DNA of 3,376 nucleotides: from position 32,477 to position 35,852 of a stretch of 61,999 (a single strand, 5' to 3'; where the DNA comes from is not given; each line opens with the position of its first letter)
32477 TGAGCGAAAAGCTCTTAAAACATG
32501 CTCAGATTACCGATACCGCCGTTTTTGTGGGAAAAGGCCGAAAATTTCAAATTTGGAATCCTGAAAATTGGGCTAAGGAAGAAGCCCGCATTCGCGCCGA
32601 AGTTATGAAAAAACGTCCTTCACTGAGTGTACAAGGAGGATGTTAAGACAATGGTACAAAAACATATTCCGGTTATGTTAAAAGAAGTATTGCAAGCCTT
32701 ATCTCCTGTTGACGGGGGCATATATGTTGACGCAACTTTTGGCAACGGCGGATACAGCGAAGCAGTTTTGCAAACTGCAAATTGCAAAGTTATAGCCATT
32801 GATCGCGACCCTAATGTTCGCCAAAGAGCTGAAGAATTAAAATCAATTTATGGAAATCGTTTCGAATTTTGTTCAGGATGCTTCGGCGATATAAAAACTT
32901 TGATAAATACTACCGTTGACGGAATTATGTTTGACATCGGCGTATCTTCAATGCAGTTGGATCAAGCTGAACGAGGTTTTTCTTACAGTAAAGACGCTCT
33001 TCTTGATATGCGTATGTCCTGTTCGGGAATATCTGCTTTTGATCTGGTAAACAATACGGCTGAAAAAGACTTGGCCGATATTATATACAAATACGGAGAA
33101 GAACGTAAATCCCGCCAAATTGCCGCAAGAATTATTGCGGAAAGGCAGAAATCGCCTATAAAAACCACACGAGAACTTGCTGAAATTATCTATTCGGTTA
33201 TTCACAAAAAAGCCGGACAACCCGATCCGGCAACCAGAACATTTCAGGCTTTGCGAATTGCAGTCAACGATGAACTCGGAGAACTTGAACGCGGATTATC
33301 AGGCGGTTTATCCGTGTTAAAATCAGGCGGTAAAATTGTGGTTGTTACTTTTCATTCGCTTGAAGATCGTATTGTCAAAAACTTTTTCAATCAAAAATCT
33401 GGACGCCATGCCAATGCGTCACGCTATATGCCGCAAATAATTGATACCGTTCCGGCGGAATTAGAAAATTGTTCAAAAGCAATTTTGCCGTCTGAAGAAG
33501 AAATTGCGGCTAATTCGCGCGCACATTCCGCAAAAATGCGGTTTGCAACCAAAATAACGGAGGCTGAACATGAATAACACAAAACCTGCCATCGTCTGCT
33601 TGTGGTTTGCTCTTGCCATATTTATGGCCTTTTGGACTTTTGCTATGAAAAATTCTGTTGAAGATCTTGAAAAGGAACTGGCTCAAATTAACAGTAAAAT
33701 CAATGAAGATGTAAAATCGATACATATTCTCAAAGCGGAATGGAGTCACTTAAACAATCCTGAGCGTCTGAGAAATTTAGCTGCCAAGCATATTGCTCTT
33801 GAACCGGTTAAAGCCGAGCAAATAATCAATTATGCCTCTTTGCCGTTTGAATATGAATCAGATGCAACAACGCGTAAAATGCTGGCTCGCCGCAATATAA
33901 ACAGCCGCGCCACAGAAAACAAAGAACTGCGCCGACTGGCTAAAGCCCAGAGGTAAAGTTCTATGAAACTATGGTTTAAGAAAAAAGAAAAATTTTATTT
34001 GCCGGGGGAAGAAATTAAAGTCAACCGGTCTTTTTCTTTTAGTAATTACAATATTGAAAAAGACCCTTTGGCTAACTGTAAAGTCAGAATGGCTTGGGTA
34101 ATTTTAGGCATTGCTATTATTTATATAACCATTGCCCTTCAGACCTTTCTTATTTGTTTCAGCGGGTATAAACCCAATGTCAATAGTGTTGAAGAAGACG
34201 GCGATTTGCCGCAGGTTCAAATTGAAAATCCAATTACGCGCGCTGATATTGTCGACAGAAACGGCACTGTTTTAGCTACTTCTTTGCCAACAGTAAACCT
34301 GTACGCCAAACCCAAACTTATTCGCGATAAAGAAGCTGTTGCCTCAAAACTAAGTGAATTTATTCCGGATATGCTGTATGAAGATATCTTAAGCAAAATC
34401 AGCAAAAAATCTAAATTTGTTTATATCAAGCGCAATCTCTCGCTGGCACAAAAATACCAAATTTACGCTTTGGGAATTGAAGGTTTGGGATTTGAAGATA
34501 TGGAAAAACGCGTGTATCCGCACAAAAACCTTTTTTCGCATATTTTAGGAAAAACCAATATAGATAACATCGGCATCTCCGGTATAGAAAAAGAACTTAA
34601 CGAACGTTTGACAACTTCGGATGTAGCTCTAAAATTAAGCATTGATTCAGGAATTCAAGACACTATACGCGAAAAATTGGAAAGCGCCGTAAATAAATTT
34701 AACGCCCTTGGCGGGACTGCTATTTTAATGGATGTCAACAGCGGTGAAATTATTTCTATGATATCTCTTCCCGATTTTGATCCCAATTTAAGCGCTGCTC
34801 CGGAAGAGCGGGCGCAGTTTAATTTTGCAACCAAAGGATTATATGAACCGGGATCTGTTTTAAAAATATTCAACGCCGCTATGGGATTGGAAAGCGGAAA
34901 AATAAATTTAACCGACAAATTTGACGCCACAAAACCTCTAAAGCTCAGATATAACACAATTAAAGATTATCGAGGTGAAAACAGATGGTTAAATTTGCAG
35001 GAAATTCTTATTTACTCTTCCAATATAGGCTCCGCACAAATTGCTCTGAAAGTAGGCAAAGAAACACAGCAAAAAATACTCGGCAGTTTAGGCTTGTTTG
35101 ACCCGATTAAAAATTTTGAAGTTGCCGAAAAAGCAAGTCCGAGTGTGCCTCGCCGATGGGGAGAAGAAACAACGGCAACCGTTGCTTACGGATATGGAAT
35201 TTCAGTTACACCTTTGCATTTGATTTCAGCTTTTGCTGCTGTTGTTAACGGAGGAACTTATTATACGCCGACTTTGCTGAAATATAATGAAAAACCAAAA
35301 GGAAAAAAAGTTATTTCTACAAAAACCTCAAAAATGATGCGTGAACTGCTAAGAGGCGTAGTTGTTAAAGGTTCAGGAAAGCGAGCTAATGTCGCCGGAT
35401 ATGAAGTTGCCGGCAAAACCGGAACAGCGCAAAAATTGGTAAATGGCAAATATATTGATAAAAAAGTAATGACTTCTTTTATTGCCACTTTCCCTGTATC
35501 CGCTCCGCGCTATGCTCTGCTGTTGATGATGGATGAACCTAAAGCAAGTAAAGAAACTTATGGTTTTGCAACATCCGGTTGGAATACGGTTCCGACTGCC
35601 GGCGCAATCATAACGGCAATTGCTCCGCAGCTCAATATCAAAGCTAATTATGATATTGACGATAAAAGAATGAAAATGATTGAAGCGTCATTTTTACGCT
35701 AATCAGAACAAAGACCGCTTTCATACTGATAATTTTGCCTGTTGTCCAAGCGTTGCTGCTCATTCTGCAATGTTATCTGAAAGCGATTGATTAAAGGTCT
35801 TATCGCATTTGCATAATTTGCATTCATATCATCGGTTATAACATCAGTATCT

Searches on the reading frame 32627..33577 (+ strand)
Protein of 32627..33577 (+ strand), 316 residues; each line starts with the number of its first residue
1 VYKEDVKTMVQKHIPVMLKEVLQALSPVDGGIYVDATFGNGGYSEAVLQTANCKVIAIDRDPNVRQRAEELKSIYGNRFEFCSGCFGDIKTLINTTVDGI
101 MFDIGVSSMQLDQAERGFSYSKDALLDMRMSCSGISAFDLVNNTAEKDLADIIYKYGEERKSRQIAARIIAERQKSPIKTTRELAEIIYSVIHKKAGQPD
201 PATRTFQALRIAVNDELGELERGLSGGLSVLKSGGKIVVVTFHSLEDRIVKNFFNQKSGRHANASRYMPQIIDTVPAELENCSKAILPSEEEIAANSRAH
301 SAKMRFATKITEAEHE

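Call 29: search_protein_families(library=pfam, proteins=[window:32627-33577:+], max_evalue=0.00001)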
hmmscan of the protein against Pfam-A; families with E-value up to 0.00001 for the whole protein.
window:32627-33577:+ (316 aa): 1 family
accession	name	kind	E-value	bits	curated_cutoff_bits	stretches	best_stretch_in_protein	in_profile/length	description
PF01795.25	Methyltransf_5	-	2.4e-97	326.6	27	1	11-309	2-308/309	MraW methylase family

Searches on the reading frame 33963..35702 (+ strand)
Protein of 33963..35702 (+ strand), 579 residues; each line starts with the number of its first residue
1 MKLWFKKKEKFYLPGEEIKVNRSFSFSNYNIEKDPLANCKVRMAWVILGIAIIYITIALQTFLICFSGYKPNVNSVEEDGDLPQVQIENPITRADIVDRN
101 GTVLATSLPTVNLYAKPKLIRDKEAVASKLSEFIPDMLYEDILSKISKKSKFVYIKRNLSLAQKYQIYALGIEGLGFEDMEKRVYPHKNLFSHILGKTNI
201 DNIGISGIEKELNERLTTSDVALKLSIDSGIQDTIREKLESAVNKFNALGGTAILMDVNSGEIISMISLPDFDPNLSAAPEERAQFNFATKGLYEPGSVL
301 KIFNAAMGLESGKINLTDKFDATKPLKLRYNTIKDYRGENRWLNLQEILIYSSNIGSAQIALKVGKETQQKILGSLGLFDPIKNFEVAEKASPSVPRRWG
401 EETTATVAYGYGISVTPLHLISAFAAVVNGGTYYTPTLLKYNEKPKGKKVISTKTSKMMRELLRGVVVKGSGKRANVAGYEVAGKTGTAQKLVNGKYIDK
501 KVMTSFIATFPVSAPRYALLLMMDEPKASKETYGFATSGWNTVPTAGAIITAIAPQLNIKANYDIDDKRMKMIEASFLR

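Call 29: search_protein_families(library=pfam, proteins=[window:33963-35702:+], max_evalue=0.00001)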
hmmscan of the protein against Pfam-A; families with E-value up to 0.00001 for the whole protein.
window:33963-35702:+ (579 aa): 2 families
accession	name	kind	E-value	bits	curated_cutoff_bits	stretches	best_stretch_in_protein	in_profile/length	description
PF00905.27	Transpeptidase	-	2.1e-60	204.9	22.1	1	251-532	1-284/299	Penicillin binding protein transpeptidase domain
PF03717.20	PBP_dimer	-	1.3e-17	65.3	24.4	1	92-219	5-161/180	Penicillin-binding Protein dimerisation domain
